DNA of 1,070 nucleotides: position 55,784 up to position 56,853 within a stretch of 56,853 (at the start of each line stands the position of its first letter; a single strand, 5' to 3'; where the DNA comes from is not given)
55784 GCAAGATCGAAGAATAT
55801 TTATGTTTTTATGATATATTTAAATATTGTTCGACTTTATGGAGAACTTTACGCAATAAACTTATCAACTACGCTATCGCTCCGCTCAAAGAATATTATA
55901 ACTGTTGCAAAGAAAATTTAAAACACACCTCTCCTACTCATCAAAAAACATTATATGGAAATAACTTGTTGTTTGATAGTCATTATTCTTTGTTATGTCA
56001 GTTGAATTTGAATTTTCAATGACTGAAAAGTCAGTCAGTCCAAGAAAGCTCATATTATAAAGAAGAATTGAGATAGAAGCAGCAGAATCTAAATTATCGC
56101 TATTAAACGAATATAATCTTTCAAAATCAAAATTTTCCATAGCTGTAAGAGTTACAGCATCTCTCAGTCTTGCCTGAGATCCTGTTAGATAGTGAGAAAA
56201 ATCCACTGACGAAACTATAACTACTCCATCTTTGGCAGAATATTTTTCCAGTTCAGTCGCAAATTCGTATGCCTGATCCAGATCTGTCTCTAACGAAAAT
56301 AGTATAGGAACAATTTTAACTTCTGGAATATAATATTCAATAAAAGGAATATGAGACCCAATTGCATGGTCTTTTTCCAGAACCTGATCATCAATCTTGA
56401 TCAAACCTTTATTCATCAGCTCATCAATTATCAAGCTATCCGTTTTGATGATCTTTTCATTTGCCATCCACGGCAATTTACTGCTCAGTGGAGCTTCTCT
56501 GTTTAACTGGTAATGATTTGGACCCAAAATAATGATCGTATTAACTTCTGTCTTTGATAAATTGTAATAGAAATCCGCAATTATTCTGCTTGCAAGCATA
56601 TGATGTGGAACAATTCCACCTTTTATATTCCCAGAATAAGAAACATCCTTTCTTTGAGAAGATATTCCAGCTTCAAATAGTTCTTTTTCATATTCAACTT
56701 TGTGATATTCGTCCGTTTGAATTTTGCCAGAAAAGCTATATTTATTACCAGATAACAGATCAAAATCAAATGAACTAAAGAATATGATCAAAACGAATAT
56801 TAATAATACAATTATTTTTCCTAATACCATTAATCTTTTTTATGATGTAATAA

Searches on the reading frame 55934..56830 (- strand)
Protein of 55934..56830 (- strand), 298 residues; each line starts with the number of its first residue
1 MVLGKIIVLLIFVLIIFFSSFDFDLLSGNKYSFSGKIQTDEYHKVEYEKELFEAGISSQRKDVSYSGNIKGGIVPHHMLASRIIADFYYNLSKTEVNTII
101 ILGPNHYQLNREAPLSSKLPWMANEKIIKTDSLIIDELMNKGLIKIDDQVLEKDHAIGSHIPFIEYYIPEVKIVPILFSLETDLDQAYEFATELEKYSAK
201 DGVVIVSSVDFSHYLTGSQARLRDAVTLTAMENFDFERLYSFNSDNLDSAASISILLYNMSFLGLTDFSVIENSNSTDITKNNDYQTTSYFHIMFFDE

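Call 7: search_protein_families(library=pfam, proteins=[window:55934-56830:-], max_evalue=0.001)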
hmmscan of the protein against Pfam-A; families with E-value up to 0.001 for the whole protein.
window:55934-56830:- (298 aa): 1 family
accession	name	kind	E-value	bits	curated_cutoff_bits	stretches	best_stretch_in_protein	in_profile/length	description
PF01875.22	Memo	-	4.1e-28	98.8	27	1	67-290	31-265/269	Memo-like protein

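Call 80: find_encoding_contigs(protein=window:55934-56830:-, flank=10000, max_places=2)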
Protein window:55934-56830:- (298 aa): 4 contigs read that carry it; 2 places shown.
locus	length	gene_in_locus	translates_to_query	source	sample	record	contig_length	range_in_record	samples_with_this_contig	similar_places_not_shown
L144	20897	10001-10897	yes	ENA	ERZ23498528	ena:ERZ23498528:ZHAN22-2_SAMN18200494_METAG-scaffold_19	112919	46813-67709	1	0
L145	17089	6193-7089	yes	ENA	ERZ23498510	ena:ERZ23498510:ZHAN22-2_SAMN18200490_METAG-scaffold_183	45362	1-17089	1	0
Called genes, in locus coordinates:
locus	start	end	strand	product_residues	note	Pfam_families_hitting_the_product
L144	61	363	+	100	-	-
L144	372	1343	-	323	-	PF01018:GTP1_OBG, PF03193:RsgA_GTPase (faint), PF00350:Dynamin_N (faint), PF01926:MMR_HSR1, PF02421:FeoB_N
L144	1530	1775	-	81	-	PF00462:Glutaredoxin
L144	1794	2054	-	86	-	-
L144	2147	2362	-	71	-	PF12844:HTH_19 (weak), PF13560:HTH_31 (weak), PF13443:HTH_26, PF01381:HTH_3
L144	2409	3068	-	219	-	-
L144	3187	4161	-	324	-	PF13644:DKNYY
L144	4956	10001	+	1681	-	PF11974:bMG3 (weak), PF01835:MG2, PF07703:A2M_BRD, PF05203:Hom_end_hint (weak), PF07591:PT-HINT, PF00207:A2M, PF07678:TED_complement, PF17973:bMG10, +1 more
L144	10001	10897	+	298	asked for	PF01875:Memo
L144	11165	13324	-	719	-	-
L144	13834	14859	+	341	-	PF09587:PGA_cap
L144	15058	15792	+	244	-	-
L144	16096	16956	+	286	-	PF01297:ZnuA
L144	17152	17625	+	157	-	-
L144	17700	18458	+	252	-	PF02463:SMC_N, PF00005:ABC_tran, PF13304:AAA_21 (faint)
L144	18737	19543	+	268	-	PF00950:ABC-3, PF01032:FecCD (weak)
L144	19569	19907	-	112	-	-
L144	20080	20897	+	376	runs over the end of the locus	PF05977:MFS_3 (faint), PF07690:MFS_1, PF12832:MFS_1_like (weak), PF07690:MFS_1 (weak)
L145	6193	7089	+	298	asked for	PF01875:Memo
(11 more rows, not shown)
